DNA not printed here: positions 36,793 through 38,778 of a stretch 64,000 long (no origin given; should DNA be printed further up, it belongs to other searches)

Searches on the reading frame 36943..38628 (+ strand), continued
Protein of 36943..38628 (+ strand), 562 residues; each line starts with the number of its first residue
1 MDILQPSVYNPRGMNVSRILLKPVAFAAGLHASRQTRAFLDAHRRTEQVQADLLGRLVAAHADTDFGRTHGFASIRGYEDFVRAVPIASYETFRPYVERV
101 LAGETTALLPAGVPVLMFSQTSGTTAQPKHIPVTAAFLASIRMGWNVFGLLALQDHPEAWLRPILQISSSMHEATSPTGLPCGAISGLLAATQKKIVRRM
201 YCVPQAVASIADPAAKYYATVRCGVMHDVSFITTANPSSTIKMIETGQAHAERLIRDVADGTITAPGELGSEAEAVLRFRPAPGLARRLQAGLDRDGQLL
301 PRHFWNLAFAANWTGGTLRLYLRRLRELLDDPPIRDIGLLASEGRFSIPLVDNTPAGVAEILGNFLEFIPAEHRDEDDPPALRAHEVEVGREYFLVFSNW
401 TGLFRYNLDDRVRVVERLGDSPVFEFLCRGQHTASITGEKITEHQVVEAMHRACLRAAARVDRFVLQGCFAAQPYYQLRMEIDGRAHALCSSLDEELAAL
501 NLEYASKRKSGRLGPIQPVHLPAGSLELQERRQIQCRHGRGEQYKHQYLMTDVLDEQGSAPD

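Call 28: search_protein_families(library=pfam, proteins=[L047:6865-7938:+, L003:6174-7331:+, L004:6878-7786:+, L008:4587-5504:+, L025:1528-2088:+, L025:160-1440:+, L034:6193-7992:+, L042:5896-7941:+, L063:6789-7946:+, L027:10901-12334:-], max_evalue=0.001)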
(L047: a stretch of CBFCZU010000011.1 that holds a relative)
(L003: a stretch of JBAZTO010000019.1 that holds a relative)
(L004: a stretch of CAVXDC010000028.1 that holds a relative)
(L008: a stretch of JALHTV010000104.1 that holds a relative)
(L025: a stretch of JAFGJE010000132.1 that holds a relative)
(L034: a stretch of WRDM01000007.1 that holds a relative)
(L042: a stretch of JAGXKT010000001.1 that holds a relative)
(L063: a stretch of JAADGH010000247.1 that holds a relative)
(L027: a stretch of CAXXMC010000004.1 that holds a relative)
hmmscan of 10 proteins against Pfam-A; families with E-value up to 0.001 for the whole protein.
L047:6865-7938:+ (357 aa): 6 families
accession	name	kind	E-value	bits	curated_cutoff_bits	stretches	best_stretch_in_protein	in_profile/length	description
PF12146.15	Hydrolase_4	-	2.1e-13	50.6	27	1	98-231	3-129/239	Serine aminopeptidase, S33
PF00561.26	Abhydrolase_1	-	3e-12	47.2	25.8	1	101-239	2-135/245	alpha/beta hydrolase fold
PF12697.13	Abhydrolase_6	-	2.9e-07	31.8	26.3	1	117-317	19-205/217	Alpha/beta hydrolase family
PF00326.27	Peptidase_S9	-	1.2e-05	25.4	22.6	0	261-338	131-211/213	Prolyl oligopeptidase family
PF03959.19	FSH1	-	0.00081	19.6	21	0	155-306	80-193/211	Serine hydrolase (FSH1)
PF01738.24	DLH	-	0.00099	19.2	21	0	97-202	12-121/217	Dienelactone hydrolase family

L003:6174-7331:+ (385 aa): 3 families
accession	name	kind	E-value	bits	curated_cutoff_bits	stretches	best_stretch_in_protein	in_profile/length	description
PF01872.23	RibD_C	-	1.1e-35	123.6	24.1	1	152-341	1-163/197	RibD C-terminal domain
PF00383.29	dCMP_cyt_deam_1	-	2e-18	66.6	25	1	3-105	2-102/102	Cytidine and deoxycytidylate deaminase zinc-binding region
PF14437.12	MafB19-deam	-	4e-10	40.2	27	1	28-120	24-116/142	MafB19-like deaminase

L004:6878-7786:+ (302 aa): 3 families
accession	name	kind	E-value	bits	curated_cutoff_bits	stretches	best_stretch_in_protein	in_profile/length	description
PF01872.23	RibD_C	-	2.2e-25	90.1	24.1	1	152-256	1-108/197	RibD C-terminal domain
PF00383.29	dCMP_cyt_deam_1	-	7.6e-21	74.4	25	1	4-105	3-102/102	Cytidine and deoxycytidylate deaminase zinc-binding region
PF14437.12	MafB19-deam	-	8.4e-12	45.6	27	1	5-123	3-119/142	MafB19-like deaminase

L008:4587-5504:+ (305 aa): 3 families
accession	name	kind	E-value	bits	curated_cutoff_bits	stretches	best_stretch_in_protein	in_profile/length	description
PF01872.23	RibD_C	-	6e-24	85.4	24.1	1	152-305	1-137/197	RibD C-terminal domain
PF00383.29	dCMP_cyt_deam_1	-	3.2e-19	69.1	25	1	4-104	3-101/102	Cytidine and deoxycytidylate deaminase zinc-binding region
PF14437.12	MafB19-deam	-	2.5e-10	40.9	27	1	29-120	25-116/142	MafB19-like deaminase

L025:1528-2088:+ (186 aa): 3 families
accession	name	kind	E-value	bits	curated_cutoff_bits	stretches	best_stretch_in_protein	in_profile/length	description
PF09285.17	Elong-fact-P_C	-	2.8e-23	81.8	25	1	130-185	1-56/56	Elongation factor P, C-terminal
PF01132.26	EFP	-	1.2e-18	67.3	27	1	69-122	1-54/54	Elongation factor P (EF-P) OB domain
PF08207.18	EFP_N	-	1.4e-10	41.4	23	1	5-59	2-56/58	Elongation factor P (EF-P) KOW-like domain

L025:160-1440:+ (426 aa): 2 families
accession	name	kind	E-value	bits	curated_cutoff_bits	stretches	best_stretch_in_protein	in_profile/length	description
PF00270.35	DEAD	-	3.2e-48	164.1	26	1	38-213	1-165/167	DEAD/DEAH box helicase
PF00271.37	Helicase_C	-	6.3e-33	113.8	23.5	1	252-358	4-110/110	Helicase conserved C-terminal domain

L034:6193-7992:+ (599 aa): 7 families
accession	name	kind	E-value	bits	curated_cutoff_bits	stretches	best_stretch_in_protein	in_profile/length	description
PF01487.21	DHquinase_I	-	3.5e-42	145.5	22.2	2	189-311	94-230/230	Type I 3-dehydroquinase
PF08501.16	Shikimate_dh_N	-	6.4e-22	78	27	1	325-414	1-83/83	Shikimate dehydrogenase substrate binding domain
PF18317.6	SDH_C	-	2.2e-14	53.3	25.8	1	563-592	1-30/31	Shikimate 5'-dehydrogenase C-terminal domain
PF01488.26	Shikimate_DH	-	1.8e-07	31.8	24.3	1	447-495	10-59/138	Shikimate / quinate 5-dehydrogenase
PF03807.23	F420_oxidored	-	2.3e-07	31.7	21.6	1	451-525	1-78/94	NADP oxidoreductase coenzyme F420-dependent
PF02826.25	2-Hacid_dh_C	-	0.00023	21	25.1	0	446-495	33-81/178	D-isomer specific 2-hydroxyacid dehydrogenase, NAD binding domain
PF01262.27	AlaDh_PNT_C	-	0.00033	20.6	23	1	431-495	7-74/214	Alanine dehydrogenase/PNT, C-terminal domain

L042:5896-7941:+ (681 aa): 0 families

L063:6789-7946:+ (385 aa): 1 family
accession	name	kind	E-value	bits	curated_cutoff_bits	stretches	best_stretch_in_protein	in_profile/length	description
PF01075.23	Glyco_transf_9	-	1.3e-35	123.4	22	1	111-363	2-244/247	Glycosyltransferase family 9 (heptosyltransferase)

L027:10901-12334:- (477 aa): 5 families
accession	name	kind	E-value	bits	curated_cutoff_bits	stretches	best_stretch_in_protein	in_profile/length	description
PF10996.14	Beta-Casp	-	4.1e-36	124.6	27.7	1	267-392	1-120/120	Beta-Casp domain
PF12706.13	Lactamase_B_2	-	6.1e-09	36.2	27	1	38-242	1-186/200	Beta-lactamase superfamily domain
PF16661.11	Lactamase_B_6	-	1.8e-08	34.4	27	1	32-186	1-150/193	Metallo-beta-lactamase superfamily domain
PF00753.33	Lactamase_B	-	9.4e-08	32.7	22.7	1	28-92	6-68/196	Metallo-beta-lactamase superfamily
PF07521.17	RMMBL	-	0.00015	22.1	21.6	1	406-469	2-63/63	Zn-dependent metallo-hydrolase RNA specificity domain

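Call 30: find_encoding_contigs(protein=P0003, flank=5000, max_places=3)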
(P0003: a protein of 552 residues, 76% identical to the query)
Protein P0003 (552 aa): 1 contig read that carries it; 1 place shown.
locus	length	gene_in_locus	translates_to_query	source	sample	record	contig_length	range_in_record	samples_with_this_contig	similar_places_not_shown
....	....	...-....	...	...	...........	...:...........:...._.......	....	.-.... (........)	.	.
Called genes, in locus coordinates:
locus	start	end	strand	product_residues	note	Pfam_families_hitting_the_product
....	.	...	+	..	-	?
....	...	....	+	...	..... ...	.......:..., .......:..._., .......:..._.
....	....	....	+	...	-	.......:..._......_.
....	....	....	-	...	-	?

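Call 31: find_encoding_contigs(protein=P0002, flank=5000, max_places=3)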
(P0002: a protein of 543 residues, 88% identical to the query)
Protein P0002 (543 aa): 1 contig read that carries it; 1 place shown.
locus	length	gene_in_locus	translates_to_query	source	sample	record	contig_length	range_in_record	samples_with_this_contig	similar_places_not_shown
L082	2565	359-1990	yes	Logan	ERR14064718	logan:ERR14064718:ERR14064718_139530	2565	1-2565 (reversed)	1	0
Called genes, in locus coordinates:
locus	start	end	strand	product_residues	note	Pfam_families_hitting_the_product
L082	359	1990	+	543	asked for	PF03321:GH3, PF23571:GH3_M, PF23572:GH3_C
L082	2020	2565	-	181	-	?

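Call 39: search_solved_structures(query=window:36982-38628:+, max_evalue=0.001)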
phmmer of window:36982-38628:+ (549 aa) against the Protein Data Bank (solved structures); distinct sequences matched with E-value up to 0.001: 10.
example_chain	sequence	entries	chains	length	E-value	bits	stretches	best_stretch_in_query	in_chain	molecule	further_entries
4epl_A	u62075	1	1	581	1.6e-26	96.4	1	28-505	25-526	Jasmonic acid-amido synthetase JAR1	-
5ech_A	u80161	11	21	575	1.7e-26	96.3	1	29-505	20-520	Jasmonic acid-amido synthetase JAR1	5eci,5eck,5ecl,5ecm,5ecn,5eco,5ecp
7dk8_A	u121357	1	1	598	4.7e-22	81.7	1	25-505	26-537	Probable indole-3-acetic acid-amido synthetase GH3.8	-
4b2g_A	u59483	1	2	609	1.6e-20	76.5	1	3-441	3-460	GH3-1 AUXIN CONJUGATING ENZYME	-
5kod_A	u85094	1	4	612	3.2e-18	69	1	31-441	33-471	Indole-3-acetic acid-amido synthetase GH3.5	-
4epm_A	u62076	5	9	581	5e-18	68.4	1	29-443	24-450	4-substituted benzoates-glutamate ligase GH3.12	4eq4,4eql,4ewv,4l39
6oms_A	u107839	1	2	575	5e-18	68.4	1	29-443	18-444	4-substituted benzoates-glutamate ligase GH3.12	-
7vka_A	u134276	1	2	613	1e-17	67.4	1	28-441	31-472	Indole-3-acetic acid-amido synthetase GH3.6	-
9fwd_A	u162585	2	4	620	1e-17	67.3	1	28-441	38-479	Indole-3-acetic acid-amido synthetase GH3.6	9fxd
6avh_A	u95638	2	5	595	3e-15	59.2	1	30-442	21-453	GH3.15 acyl acid amido synthetase | AtGH3.15 acyl acid amido synthetase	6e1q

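Call 46: search_protein_families(library=ncbifam, proteins=[L014:38-1042:+, L014:1032-2426:+, L014:2520-3044:+, L014:3179-3565:+, L014:3653-4135:+, L014:4128-5447:+, L014:5444-6733:+, L014:6882-7955:+, L014:8001-9659:+], max_evalue=0.00001)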
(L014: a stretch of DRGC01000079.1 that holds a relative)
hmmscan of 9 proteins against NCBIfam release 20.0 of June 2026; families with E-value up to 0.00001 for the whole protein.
L014:38-1042:+ (334 aa): 85 families (the best 25 are shown)
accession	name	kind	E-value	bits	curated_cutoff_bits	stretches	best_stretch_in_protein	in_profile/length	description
NF041364.1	GntC_guanitoxin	equivalog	9.5e-83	278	415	1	3-328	9-354/356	guanitoxin biosynthesis PLP-dependent (S)-gamma-hydroxy-L-arginine cyclodehydratase GntC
NF041091.1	asp_aminotase_Arch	equivalog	4.8e-78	262.6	550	1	2-329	37-373/376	aspartate aminotransferase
NF005816.0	PRK07682.1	equivalog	1.7e-72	244.2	620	1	2-330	39-382/390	aminotransferase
NF005305.0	PRK06836.1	equivalog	8.7e-68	229.4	376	1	2-333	44-393/396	pyridoxal phosphate-dependent aminotransferase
NF004770.0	PRK06108.1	subfamily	8.3e-67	225.7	422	1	7-329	51-390/396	pyridoxal phosphate-dependent aminotransferase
NF004769.0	PRK06107.1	equivalog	2.2e-62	211.1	617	1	2-280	43-343/402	aspartate transaminase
NF005817.0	PRK07683.1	equivalog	4.2e-61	206.8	575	1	2-327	38-377/387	aminotransferase A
NF004975.0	PRK06348.1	equivalog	1.8e-59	201.7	549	1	9-330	46-382/384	pyridoxal phosphate-dependent aminotransferase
NF006569.0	PRK09082.1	subfamily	2e-59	201.6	420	1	2-329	40-385/386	methionine aminotransferase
NF005855.0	PRK07777.1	equivalog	1e-58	199.5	553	1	2-311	38-368/391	pyridoxal phosphate-dependent aminotransferase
NF006514.0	PRK08960.1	equivalog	1.2e-57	195.5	554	1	2-327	42-381/388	pyridoxal phosphate-dependent aminotransferase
NF005588.0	PRK07309.1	equivalog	9.4e-57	192.7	576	1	2-326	40-381/391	pyridoxal phosphate-dependent aminotransferase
NF005601.0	PRK07337.1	equivalog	1.2e-55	189.3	496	1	2-330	45-391/394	pyridoxal phosphate-dependent aminotransferase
NF006229.0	PRK08361.1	equivalog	9.8e-55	186.1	624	1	2-329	43-386/391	aspartate aminotransferase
NF006230.0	PRK08363.1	equivalog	1.2e-54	185.6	534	1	4-326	45-387/398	alanine aminotransferase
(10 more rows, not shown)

L014:1032-2426:+ (464 aa): 4 families
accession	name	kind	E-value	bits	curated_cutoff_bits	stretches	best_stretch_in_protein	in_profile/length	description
NF002022.0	PRK00843.1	equivalog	2.5e-52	178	413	1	76-332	37-282/350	NAD(P)-dependent glycerol-1-phosphate dehydrogenase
NF006941.0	PRK09423.1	subfamily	5.9e-11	41.8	336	1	71-324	27-278/367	glycerol dehydrogenase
NF047954.1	PrpdilGlycDhGldA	equivalog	3.4e-06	26.5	700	1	132-221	83-175/365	bifunctional L-1,2-propanediol dehydrogenase/glycerol dehydrogenase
NF007880.0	PRK10586.1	equivalog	6.1e-06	25.4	429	1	133-222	86-178/362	oxidoreductase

L014:2520-3044:+ (174 aa): 4 families
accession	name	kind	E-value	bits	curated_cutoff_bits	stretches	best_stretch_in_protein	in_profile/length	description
NF000582.1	PRK00006.1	equivalog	1.4e-27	96.3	113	1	10-130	15-135/137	3-hydroxyacyl-ACP dehydratase FabZ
TIGR01750.1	fabZ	equivalog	2.4e-27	95.5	155.15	1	10-129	16-138/141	3-hydroxyacyl-ACP dehydratase FabZ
NF009667.0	PRK13188.1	equivalog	8.7e-25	87.3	465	1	10-130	336-457/464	bifunctional UDP-3-O-[3-hydroxymyristoyl] N-acetylglucosamine deacetylase/3-hydroxyacyl-ACP dehydratase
NF058663.1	cispen_cyc_AmcE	equivalog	6.4e-10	39.3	140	1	12-128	21-138/153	cispentacin biosynthesis cyclizing decarboxylase AmcE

L014:3179-3565:+ (128 aa): 11 families
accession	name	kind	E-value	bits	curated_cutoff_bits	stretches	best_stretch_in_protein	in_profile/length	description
NF002150.0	PRK00982.1-4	subfamily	3.2e-17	62.5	66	1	3-62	1-60/80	acyl carrier protein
NF002148.0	PRK00982.1-2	subfamily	2e-16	59.6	71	1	6-62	3-59/79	acyl carrier protein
NF002151.0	PRK00982.1-5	equivalog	2.8e-14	53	92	1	6-61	2-57/78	acyl carrier protein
TIGR00517.1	acyl_carrier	equivalog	2.4e-13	49.8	70.45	1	7-61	3-57/77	acyl carrier protein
NF005079.0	PRK06508.1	equivalog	7.5e-12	45.5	83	1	6-61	2-57/93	acyl carrier protein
NF002149.0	PRK00982.1-3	equivalog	1.2e-11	44.4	106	1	7-61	3-57/78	acyl carrier protein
NF003757.0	PRK05350.1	equivalog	5.9e-10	39.2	65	1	3-59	2-58/83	acyl carrier protein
NF006031.0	PRK08172.1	equivalog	6.5e-09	36.3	76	1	6-61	3-58/82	acyl carrier protein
NF002147.0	PRK00982.1-1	equivalog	8.2e-09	35.2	84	1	1-64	1-64/83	acyl carrier protein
NF009104.0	PRK12449.1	equivalog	1.5e-08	34.4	70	1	3-61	1-59/80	acyl carrier protein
NF040636.1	AcpM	exception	7.5e-06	25.9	146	0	4-64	2-62/93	meromycolate extension acyl carrier protein AcpM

L014:3653-4135:+ (160 aa): 4 families
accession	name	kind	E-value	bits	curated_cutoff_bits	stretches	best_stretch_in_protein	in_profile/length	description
NF000582.1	PRK00006.1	equivalog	6e-21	74.8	113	1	5-123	17-136/137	3-hydroxyacyl-ACP dehydratase FabZ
TIGR01750.1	fabZ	equivalog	2.2e-20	72.9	155.15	1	5-123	18-140/141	3-hydroxyacyl-ACP dehydratase FabZ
NF009667.0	PRK13188.1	equivalog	7.9e-17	61.1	465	1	5-126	338-461/464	bifunctional UDP-3-O-[3-hydroxymyristoyl] N-acetylglucosamine deacetylase/3-hydroxyacyl-ACP dehydratase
NF058663.1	cispen_cyc_AmcE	equivalog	2.7e-10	40.5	140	1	4-118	20-136/153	cispentacin biosynthesis cyclizing decarboxylase AmcE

L014:4128-5447:+ (439 aa): 20 families
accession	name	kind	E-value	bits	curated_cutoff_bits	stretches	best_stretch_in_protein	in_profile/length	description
TIGR03150.1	fabF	equivalog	5e-81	272.5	493.75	1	4-433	1-407/407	beta-ketoacyl-ACP synthase II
NF005589.0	PRK07314.1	subfamily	2.2e-78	263.9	387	1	2-435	2-412/413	beta-ketoacyl-ACP synthase II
NF004970.0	PRK06333.1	subfamily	1.3e-64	218.7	525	1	2-436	2-423/424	beta-ketoacyl-ACP synthase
NF006274.0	PRK08439.1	equivalog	4.6e-59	200.2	621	1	4-433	2-404/406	beta-ketoacyl-ACP synthase II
NF006434.0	PRK08722.1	equivalog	2.7e-53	181.4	759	1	1-434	1-413/414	beta-ketoacyl-ACP synthase II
NF006587.0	PRK09116.1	equivalog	3.1e-45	154.7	470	1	4-435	2-407/408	beta-ketoacyl-ACP synthase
NF005916.1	PRK07910.1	equivalog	1.2e-44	152.9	560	1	6-435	14-418/418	KasA/KasB family beta-ketoacyl-ACP synthase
NF004618.0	PRK05952.1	equivalog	5.1e-40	137.6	455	1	161-434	119-382/384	beta-ketoacyl-ACP synthase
NF005076.0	PRK06501.1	equivalog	1.1e-37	129.9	629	1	6-433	13-421/425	beta-ketoacyl-ACP synthase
NF058662.1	cispenta_AmcF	equivalog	1.4e-35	123.1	325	1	190-431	132-366/369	cispentacin biosynthesis acyltransferase subunit AmcF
NF005490.0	PRK07103.1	equivalog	3e-33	115.5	445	2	172-434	152-412/414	polyketide beta-ketoacyl:acyl carrier protein synthase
NF005935.0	PRK07967.1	equivalog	7.8e-32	110.6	630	1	4-436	2-405/406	beta-ketoacyl-ACP synthase I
NF006618.0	PRK09185.1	subfamily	1.6e-24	86.7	407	1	172-433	144-391/394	beta-ketoacyl-ACP synthase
NF040607.1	mycolic_Pks13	equivalog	1.7e-20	72.1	2100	1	173-394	255-476/1680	polyketide synthase Pks13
NF041183.1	Pks2_ls1_myc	equivalog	9.5e-20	69.1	2400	1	167-398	151-377/2086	sulfolipid-1 biosynthesis phthioceranic/hydroxyphthioceranic acid synthase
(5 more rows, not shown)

L014:5444-6733:+ (429 aa): 30 families (the best 25 are shown)
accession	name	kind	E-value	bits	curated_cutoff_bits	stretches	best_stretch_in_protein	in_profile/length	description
TIGR03150.1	fabF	equivalog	5.6e-140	466.6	493.75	1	4-425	1-406/407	beta-ketoacyl-ACP synthase II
NF005589.0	PRK07314.1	subfamily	5.6e-137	456.9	387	1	1-426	1-410/413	beta-ketoacyl-ACP synthase II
NF004970.0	PRK06333.1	subfamily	2.9e-118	395.4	525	1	1-425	1-419/424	beta-ketoacyl-ACP synthase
NF006274.0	PRK08439.1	equivalog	3.8e-115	384.9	621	1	4-425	2-403/406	beta-ketoacyl-ACP synthase II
NF006434.0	PRK08722.1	equivalog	1.4e-101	340.4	759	1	1-425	1-411/414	beta-ketoacyl-ACP synthase II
NF005076.0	PRK06501.1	equivalog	1.9e-97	326.9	629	1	3-427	10-422/425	beta-ketoacyl-ACP synthase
NF005916.1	PRK07910.1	equivalog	1.9e-87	293.9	560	1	5-424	13-414/418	KasA/KasB family beta-ketoacyl-ACP synthase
NF006587.0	PRK09116.1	equivalog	1.1e-85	287.8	470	1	4-426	2-405/408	beta-ketoacyl-ACP synthase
NF006618.0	PRK09185.1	subfamily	1.9e-78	264.2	407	1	5-426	4-391/394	beta-ketoacyl-ACP synthase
NF005935.0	PRK07967.1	equivalog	5.2e-72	242.9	630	1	4-425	2-401/406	beta-ketoacyl-ACP synthase I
NF058662.1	cispenta_AmcF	equivalog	5.2e-69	233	325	2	151-426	101-368/369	cispentacin biosynthesis acyltransferase subunit AmcF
NF005490.0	PRK07103.1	equivalog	2.1e-68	231.3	445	1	2-425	2-410/414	polyketide beta-ketoacyl:acyl carrier protein synthase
NF004618.0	PRK05952.1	equivalog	3e-68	230.5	455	1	154-426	122-381/384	beta-ketoacyl-ACP synthase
NF045894.1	PKS_plus_SDR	equivalog_domain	1.1e-44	152.5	1740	1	146-396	140-387/1515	type I polyketide synthase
NF040607.1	mycolic_Pks13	equivalog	2.4e-43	147.9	2100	1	151-424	243-522/1680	polyketide synthase Pks13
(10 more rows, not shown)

L014:6882-7955:+ (357 aa): 1 family
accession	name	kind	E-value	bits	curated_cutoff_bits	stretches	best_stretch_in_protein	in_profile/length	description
NF047920.1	lactonase_UilS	equivalog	2.7e-14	53.6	400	1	87-217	13-138/285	UilS family quorum-quenching N-acyl-homoserine lactonase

L014:8001-9659:+ (552 aa): 1 family
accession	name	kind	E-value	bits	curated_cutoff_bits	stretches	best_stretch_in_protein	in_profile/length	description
NF052613.1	OlsH_GH3_orni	equivalog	1.3e-26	93.3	620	2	352-509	314-472/524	lyso-ornithine lipid synthetase OlsH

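Call 62: find_encoding_contigs(protein=P0001, flank=3000, max_places=3)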
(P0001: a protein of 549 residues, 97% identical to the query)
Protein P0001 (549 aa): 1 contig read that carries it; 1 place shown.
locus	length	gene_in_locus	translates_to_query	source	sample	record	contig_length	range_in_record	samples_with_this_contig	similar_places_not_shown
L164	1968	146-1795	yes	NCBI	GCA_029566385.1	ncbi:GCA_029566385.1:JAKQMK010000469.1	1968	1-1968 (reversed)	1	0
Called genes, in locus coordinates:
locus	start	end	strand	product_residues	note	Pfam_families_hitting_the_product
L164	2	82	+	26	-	?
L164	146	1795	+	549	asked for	PF03321:GH3, PF23571:GH3_M, PF23572:GH3_C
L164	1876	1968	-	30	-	?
